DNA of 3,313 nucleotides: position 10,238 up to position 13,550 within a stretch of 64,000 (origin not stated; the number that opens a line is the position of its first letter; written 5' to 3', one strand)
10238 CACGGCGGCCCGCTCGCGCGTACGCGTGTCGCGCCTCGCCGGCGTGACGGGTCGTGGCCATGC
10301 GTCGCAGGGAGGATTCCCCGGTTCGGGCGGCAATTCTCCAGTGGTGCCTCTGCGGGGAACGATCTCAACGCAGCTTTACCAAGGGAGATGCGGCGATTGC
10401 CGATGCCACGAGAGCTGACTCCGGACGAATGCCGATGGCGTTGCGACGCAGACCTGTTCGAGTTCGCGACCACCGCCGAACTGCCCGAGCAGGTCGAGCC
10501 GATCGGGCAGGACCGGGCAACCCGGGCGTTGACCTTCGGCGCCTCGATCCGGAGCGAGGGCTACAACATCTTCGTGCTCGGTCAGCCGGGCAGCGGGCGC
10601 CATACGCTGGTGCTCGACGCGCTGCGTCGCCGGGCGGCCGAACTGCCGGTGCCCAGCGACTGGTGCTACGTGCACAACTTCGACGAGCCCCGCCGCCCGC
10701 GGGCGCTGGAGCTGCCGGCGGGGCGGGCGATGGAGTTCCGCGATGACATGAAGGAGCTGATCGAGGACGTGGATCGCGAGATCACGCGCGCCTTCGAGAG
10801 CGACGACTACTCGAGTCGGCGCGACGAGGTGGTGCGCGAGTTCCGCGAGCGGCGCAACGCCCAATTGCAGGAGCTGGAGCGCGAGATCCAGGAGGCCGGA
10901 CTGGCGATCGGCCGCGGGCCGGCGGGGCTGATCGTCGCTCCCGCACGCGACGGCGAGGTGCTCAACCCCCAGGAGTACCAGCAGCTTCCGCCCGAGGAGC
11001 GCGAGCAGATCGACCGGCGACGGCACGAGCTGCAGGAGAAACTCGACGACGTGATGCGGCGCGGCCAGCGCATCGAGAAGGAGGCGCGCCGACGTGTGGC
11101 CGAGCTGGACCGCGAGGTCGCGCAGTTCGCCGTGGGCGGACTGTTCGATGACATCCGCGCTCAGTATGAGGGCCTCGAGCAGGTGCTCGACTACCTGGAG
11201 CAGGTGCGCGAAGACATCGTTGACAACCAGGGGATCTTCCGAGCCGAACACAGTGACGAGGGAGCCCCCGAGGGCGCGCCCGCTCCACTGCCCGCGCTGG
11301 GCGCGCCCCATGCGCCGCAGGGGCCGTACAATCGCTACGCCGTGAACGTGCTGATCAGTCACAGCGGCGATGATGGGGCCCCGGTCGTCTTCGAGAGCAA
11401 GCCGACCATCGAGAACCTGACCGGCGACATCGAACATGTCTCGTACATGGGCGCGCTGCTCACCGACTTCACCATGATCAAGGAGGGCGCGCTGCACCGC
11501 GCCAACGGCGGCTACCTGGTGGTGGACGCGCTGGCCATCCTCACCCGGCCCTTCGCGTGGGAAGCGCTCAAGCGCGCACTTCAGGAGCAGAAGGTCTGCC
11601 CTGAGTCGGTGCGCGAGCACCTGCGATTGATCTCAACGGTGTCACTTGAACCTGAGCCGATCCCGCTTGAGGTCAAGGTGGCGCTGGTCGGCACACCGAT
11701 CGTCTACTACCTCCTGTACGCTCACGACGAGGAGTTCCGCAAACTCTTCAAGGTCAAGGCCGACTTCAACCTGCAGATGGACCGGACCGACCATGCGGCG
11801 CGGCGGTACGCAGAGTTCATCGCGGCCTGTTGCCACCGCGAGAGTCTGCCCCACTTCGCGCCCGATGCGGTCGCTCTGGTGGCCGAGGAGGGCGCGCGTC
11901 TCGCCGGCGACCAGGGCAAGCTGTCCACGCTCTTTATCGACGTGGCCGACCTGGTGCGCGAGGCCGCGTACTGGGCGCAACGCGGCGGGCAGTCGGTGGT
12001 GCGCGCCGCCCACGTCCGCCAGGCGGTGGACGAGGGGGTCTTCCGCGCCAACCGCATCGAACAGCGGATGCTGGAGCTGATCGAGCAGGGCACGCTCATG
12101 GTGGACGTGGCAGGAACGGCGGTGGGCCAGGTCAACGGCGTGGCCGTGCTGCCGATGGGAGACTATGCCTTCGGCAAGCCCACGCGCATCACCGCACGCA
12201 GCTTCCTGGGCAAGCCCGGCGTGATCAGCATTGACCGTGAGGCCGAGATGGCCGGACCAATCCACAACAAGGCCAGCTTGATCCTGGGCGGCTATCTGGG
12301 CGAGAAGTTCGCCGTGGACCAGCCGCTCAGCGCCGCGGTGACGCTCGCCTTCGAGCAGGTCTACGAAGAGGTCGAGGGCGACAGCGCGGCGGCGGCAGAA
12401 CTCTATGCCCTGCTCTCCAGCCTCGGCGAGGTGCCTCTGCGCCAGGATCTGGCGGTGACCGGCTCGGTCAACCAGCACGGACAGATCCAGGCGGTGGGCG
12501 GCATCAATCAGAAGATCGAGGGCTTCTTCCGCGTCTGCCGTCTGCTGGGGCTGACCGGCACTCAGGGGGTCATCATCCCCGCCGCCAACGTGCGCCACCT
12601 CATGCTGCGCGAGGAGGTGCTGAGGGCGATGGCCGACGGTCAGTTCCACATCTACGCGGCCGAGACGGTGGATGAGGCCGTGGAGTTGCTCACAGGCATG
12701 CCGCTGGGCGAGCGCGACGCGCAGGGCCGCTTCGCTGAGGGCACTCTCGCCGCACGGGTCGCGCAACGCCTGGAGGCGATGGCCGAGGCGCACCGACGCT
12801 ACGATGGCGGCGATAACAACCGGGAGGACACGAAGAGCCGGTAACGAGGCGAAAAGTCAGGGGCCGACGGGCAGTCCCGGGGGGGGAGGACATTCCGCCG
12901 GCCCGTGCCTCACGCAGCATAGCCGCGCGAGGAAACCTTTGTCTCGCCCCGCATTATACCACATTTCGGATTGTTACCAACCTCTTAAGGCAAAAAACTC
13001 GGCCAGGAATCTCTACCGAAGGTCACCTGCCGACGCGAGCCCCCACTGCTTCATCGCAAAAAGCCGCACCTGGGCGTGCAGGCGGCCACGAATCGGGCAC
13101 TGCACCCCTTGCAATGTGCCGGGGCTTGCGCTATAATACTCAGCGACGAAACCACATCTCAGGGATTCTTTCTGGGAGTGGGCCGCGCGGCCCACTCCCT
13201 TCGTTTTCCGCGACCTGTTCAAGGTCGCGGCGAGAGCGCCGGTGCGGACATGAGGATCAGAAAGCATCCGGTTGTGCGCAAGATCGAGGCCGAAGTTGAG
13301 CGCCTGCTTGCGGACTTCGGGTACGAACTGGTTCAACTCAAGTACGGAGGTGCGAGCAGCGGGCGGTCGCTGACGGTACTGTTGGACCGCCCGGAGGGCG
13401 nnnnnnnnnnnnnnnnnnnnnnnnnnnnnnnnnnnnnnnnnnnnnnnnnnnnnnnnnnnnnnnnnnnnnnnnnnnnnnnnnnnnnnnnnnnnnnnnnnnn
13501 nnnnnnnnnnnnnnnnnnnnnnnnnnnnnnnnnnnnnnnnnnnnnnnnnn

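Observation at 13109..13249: Candidate attenuator in the rimP-nusA-infB leader: consensus promoter followed by a strong hairpin with an interrupted U tract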

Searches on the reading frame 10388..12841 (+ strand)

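Call 10: search_protein_families(library=pfam, proteins=[window:10388-12841:+])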
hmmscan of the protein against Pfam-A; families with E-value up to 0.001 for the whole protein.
window:10388-12841:+ (818 aa): 4 families
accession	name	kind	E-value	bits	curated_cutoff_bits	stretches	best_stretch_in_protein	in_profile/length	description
PF13654.12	AAA_32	-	2.4e-53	180.1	21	1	330-461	2-133/133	LonB-like, AAA domain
PF20436.4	LonB_AAA-LID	-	4.9e-21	75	22.4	1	489-553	1-65/65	Archaeal LonB, AAA+ ATPase LID domain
PF20437.3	LonC_helical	-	7.7e-19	67.8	24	1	91-124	1-34/34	Lon-like LonC helical domain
PF05362.19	Lon_C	-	8.9e-08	32.4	21.1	1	663-766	108-200/205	Lon protease (S16) C-terminal proteolytic domain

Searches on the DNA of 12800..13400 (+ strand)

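Call 6: search_rna_families(source=window, start=12800, end=13400, threshold=evalue, max_evalue=10)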
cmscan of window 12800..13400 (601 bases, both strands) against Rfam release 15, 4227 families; matches with E-value up to 10: 4.
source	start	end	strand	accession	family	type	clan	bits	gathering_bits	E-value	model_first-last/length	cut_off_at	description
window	12899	12938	-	RF03917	mir-4449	Gene; miRNA;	-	16.8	71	8.4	1-69/69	no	mir-4449 microRNA precursor family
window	12855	12909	-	RF01918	mir-1249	Gene; miRNA;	-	16.5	83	1.4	1-75/75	no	mir-1249 microRNA precursor family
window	12936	13003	-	RF01276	sR53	Gene; snRNA; snoRNA; CD-box;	-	13.1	49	1.7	1-60/60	no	Small nucleolar RNA sR53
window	13175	13212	-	RF01683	P6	Gene; sRNA;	-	11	50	1.6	467-510/510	no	Pseudomonas sRNA P6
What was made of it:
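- On Any Rfam 15 family (including a rimP leader model): On 12800-13400 at E <= 10 there were only chance-level matches to unrelated families (call 6).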

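Call 53: build_rna_model(alignment_id=A1, structure=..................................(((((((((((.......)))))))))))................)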
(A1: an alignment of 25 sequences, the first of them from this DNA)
Model R1 built from alignment A1 (25 sequences, 79 columns); structure: as given.
model positions 74; base pairs 11; branch points 0; effective number of sequences 13.35; information 0.763 bits per position. Calibrated on 0.2 Mb of random sequence (short: E-values are rough).
structure used (alignment columns):
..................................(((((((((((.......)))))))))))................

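Call 54: search_with_rna_model(model_id=R1, sources=[window, L004, L005, L006, L007, L008, L009, L011, L013, L014, L016, L017, L018, L019, L020, L021, L022, L023, L024, L025, L026, L027, L028, L029, L030, L031, L032, L033, L034, L035, L038, L039, L040, L042, L044, L046, L049, L053, L054, L056, L057, L058, L061, L063, L064, L065, L067, L069, L071, L073, L075, L076, L078, L079, L080, L142, L147, L081, L082, L083, L084, L086, L087, L088, L089, L092, L093, L094, L096, L097, L098, L102, L105, L107, L108, L110, L111, L112, L113, L115, L117, L119, L120, L122, L124, L127], max_evalue=1)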
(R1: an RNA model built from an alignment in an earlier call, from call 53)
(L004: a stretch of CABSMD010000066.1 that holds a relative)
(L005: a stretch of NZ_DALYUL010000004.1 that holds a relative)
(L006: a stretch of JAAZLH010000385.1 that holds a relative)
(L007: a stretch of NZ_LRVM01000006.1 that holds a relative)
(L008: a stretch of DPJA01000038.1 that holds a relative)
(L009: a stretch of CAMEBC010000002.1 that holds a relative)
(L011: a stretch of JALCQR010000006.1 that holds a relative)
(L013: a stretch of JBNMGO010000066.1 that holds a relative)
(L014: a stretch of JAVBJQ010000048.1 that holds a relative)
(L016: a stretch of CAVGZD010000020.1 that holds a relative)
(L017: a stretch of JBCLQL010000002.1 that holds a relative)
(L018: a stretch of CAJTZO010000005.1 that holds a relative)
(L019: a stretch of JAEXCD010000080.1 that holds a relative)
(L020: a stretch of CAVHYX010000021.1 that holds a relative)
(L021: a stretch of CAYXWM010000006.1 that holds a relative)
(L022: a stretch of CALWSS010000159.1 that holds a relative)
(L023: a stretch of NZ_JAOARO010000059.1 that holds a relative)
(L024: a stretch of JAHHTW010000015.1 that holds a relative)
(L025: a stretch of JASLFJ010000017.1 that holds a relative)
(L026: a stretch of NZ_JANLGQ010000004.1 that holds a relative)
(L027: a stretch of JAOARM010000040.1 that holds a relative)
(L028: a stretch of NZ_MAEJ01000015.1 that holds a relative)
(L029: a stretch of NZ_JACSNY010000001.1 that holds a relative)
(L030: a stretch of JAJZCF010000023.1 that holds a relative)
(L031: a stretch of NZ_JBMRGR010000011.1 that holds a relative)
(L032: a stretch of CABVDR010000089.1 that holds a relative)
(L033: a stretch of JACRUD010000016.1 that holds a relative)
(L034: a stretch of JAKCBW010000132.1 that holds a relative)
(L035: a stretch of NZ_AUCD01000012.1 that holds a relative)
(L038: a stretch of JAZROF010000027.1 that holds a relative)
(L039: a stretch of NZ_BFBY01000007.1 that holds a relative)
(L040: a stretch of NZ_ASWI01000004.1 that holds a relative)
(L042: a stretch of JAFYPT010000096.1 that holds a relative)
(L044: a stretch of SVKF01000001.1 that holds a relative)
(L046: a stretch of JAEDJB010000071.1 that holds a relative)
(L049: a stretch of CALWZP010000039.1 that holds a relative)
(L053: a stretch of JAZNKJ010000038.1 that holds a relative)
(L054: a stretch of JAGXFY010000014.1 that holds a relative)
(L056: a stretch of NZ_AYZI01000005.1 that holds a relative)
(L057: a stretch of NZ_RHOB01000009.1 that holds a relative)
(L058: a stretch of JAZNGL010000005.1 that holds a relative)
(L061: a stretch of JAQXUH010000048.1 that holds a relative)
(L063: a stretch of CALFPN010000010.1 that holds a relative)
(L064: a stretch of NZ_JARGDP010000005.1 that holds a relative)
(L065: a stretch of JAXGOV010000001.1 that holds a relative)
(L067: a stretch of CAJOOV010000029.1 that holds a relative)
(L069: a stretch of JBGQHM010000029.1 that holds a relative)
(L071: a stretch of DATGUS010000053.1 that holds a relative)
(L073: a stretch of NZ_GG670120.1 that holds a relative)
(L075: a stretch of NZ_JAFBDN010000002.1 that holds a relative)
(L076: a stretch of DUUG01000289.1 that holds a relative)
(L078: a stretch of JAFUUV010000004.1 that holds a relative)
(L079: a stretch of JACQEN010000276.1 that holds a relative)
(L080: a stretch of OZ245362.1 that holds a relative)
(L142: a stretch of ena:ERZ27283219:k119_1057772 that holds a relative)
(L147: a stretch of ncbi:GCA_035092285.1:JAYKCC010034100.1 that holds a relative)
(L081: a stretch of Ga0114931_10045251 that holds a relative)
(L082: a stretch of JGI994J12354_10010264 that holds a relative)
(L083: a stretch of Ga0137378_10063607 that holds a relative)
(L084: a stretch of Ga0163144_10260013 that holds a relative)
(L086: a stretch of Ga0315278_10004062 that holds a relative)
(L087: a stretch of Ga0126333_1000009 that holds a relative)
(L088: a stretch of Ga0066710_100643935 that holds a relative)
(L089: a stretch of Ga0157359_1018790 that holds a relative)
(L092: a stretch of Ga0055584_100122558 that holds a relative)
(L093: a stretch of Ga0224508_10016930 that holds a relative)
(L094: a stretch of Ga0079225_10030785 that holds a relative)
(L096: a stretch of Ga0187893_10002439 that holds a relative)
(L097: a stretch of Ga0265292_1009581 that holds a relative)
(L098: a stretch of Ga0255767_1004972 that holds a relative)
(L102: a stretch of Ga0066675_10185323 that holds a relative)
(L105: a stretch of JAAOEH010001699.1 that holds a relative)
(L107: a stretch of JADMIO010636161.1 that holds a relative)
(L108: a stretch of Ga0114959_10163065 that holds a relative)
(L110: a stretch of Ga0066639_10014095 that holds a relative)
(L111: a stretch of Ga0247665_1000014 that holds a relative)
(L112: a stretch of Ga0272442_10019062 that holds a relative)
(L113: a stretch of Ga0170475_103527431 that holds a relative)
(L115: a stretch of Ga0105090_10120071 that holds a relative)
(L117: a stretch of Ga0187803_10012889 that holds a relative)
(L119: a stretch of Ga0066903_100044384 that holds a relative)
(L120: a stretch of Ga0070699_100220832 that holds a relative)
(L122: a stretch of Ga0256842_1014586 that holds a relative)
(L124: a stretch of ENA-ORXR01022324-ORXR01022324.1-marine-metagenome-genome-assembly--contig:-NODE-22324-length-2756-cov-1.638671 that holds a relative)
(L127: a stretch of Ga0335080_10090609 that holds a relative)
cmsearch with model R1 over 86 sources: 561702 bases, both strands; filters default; matches with E-value up to 1: 87.
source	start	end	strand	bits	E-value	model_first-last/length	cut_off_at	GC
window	13144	13215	+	72.7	4.6e-17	1-74/74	no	0.62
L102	960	993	-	37.7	2.1e-07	32-66/74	no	0.56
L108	42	85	+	36.8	3.7e-07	31-74/74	no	0.61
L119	2124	2155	+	35.3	9.9e-07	32-65/74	no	0.62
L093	1885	1915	+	33.1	4.1e-06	32-64/74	no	0.61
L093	1879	1909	-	32.6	5.3e-06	32-64/74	no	0.61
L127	1648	1679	-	32.1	7.5e-06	32-63/74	no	0.72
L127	1653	1681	+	31.5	1.1e-05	32-60/74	no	0.76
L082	2020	2045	-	30.3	2.3e-05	32-58/74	no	0.77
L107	401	431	-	29.6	3.7e-05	32-63/74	no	0.61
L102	968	1001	+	29.3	4.4e-05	32-66/74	no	0.62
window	13174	13199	-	29.1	5.1e-05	32-58/74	no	0.85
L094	19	44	+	28.9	5.5e-05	32-58/74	no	0.85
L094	19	44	-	28.9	5.5e-05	32-58/74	no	0.85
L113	1411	1440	+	28.8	6.1e-05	32-60/74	no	0.73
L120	1352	1378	+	28.6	6.9e-05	32-60/74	no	0.7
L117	422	462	+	28.5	7.1e-05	32-73/74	no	0.56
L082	2020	2045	+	28.1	9.3e-05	32-58/74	no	0.77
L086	6853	6896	+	27.3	0.00016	32-72/74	no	0.64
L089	245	273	+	27.3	0.00016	32-58/74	no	0.69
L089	243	273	-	27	0.00019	32-60/74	no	0.65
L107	406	439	+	26.9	0.0002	32-66/74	no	0.56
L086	6851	6882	-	25.3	0.00057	32-60/74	no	0.66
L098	8448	8472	-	24.9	0.00071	33-57/74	no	0.76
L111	4189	4216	+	24.8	0.00076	32-58/74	no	0.57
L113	1411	1438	-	24.8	0.00079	32-58/74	no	0.79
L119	2125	2147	-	24.6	0.0009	33-57/74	no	0.83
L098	8416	8489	+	24.5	0.00093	1-74/74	no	0.58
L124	373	402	+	24.1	0.0012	32-59/74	no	0.73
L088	635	659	-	24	0.0013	33-57/74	no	0.84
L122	2377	2405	-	24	0.0013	32-58/74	no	0.72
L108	44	68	-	23.9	0.0013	33-57/74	no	0.72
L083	246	321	-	23.9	0.0014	1-74/74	no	0.55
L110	4274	4305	-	23.7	0.0015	32-65/74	no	0.56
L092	1934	1963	+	23.7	0.0016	32-58/74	no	0.67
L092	1934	1963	-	23.7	0.0016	32-58/74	no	0.67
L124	374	400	-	23.7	0.0016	33-57/74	no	0.74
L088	635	659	+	23.5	0.0018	33-57/74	no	0.84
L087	1688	1715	+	23.5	0.0018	32-58/74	no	0.75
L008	2370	2438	+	23.3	0.002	1-74/74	no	0.38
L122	2377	2405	+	22.9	0.0026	32-58/74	no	0.72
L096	872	894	-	22.6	0.0032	34-56/74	no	0.7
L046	1040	1110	+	22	0.0046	1-74/74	no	0.44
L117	424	445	-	21.9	0.005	34-56/74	no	0.68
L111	4191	4214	-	21.8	0.0051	34-56/74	no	0.58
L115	1049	1079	-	21.8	0.0053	32-59/74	no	0.74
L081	3475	3504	+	21.6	0.0059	32-58/74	no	0.73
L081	3475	3504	-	21.6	0.0059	32-58/74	no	0.73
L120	1351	1376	-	21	0.0085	32-59/74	no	0.73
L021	1957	1987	+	21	0.0085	32-65/74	no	0.48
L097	1913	1942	-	20.9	0.0093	32-58/74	no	0.67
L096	872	894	+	20.9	0.0093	34-56/74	no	0.7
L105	209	231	-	20.1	0.015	34-56/74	no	0.83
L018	2442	2508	-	20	0.016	1-74/74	no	0.37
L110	4283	4303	+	20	0.017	34-56/74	no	0.67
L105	209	231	+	19.9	0.017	34-56/74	no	0.83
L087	1690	1713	-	19.8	0.018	34-56/74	no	0.75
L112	4278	4300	-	19.8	0.019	34-56/74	no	0.78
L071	2438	2469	+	19.8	0.019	32-61/74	no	0.44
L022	2374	2434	+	19.7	0.02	1-74/74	no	0.36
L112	4278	4300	+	19.3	0.026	34-56/74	no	0.78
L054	2448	2479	+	18.9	0.032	32-65/74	no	0.41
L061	2378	2445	+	18.5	0.041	1-74/74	no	0.44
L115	1051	1078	+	18.2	0.051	33-57/74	no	0.79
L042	2323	2385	+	17.5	0.081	1-74/74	no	0.46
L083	264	288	+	17.5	0.082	34-56/74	no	0.76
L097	1915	1940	+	16.9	0.12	34-56/74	no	0.65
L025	2428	2457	+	16.8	0.13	32-61/74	no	0.4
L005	2438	2468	+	16.6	0.14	32-65/74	no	0.42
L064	2448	2479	+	16.2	0.18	32-65/74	no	0.38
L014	1036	1063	+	16.2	0.18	32-63/74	no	0.43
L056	2422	2488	+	16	0.2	1-74/74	no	0.37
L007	2433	2463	+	15.8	0.23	32-65/74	no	0.35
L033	2873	2892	+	15.7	0.25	33-57/74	no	0.75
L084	1636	1661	-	15.5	0.28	34-56/74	no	0.77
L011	2371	2432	+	15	0.4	1-74/74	no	0.34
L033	2873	2892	-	14.9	0.42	33-57/74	no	0.75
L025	2430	2452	-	14.8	0.45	34-56/74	no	0.52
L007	2435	2454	-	14.7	0.47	34-56/74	no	0.5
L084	1636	1661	+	14.5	0.54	34-56/74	no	0.77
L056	2701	2750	+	14.5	0.55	1-74/74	no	0.44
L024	2447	2477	+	14.2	0.65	32-65/74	no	0.42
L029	2436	2466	+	14.2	0.65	32-65/74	no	0.42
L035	2368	2424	+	14.2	0.66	1-74/74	no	0.42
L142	1430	1498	+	14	0.74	1-74/74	no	0.46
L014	1038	1056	-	13.9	0.82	34-56/74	no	0.63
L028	2409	2477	+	13.7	0.91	1-74/74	no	0.32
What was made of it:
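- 13174..13199 (+): P2, the terminator hairpin of the rimP-leader: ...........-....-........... (11 bp). It contains the family signature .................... The covariance model scores 72.7 bits on 13144-13215 (call 54).
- Tried and rejected: It gave only weak hits at the right position in Firmicutes (E 0.002-0.9, call 54).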

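Call 55: search_with_rna_model(model_id=R1, sources=[window, L001, L002, L003, L085, L090, L095, L099, L104, L106, L114, L116, L118, L123, L126, L128, L131, L134, L137, L138, L139, L141, L143, L144, L146], max_evalue=0.000001, make_alignment=true)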
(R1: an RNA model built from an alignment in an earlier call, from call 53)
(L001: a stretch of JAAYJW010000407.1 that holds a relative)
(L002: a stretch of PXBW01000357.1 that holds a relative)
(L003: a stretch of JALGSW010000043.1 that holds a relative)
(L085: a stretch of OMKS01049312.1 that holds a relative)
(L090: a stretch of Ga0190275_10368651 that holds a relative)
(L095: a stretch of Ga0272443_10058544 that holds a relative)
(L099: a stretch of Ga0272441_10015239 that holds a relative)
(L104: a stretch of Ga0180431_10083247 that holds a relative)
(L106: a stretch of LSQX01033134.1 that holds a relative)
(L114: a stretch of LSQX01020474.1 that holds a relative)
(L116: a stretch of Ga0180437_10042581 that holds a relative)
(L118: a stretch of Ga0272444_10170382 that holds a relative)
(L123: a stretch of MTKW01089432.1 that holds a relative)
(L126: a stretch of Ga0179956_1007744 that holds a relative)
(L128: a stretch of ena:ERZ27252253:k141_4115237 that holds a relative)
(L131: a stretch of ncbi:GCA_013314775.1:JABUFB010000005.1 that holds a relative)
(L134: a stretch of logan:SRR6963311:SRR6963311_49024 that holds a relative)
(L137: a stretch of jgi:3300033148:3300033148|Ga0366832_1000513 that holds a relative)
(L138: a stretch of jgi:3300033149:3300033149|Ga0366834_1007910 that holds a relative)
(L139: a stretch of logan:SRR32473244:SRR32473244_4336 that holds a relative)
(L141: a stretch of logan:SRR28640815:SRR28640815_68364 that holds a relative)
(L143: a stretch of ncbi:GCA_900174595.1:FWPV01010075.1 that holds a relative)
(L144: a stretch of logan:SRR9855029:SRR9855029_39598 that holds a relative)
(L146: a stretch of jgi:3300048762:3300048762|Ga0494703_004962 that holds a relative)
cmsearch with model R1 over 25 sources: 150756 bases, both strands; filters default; matches with E-value up to 0.000001: 25.
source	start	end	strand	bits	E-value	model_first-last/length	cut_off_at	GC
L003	2373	2445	+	76.8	9.1e-19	1-74/74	no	0.63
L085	922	992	-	75.9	1.6e-18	1-74/74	no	0.63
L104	1923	1993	+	73.9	5.5e-18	1-74/74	no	0.62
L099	1714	1785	+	73.8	5.9e-18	1-74/74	no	0.64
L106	1092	1165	-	72.8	1.1e-17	1-74/74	no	0.57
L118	934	1005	-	72.8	1.2e-17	1-74/74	no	0.61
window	13144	13215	+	72.7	1.2e-17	1-74/74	no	0.62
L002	2357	2429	+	70.5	4.9e-17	1-74/74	no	0.62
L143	699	768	+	68.5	1.7e-16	1-74/74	no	0.57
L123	891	961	-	68.1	2.2e-16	1-74/74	no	0.59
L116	1346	1416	+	67.9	2.5e-16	1-74/74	no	0.56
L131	1918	1987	+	65.3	1.3e-15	1-74/74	no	0.57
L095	1921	1991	-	65.1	1.6e-15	1-74/74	no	0.63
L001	2376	2445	+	60.4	3e-14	1-74/74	no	0.56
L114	2155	2227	+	58.6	9.4e-14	1-74/74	no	0.48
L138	1394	1463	+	57.2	2.3e-13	1-74/74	no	0.51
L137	1394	1463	+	57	2.7e-13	1-74/74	no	0.51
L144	914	986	+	55.6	6.3e-13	1-74/74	no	0.58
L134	1880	1954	+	55.3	7.9e-13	1-74/74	no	0.51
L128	1908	1980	+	52.7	4e-12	1-74/74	no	0.53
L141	147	215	+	52.5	4.7e-12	1-74/74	no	0.55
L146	786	856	+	50.3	1.9e-11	1-74/74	no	0.58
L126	1335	1395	-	46.5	2.1e-10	15-74/74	5'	0.56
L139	363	434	+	41.9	4e-09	1-74/74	no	0.6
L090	4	61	+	35.6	2.1e-07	16-74/74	no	0.62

Alignment A2: 25 matches aligned to the model, 77 columns, each read 5' to 3' on its own strand. Consensus structure (alignment columns), stored with it:
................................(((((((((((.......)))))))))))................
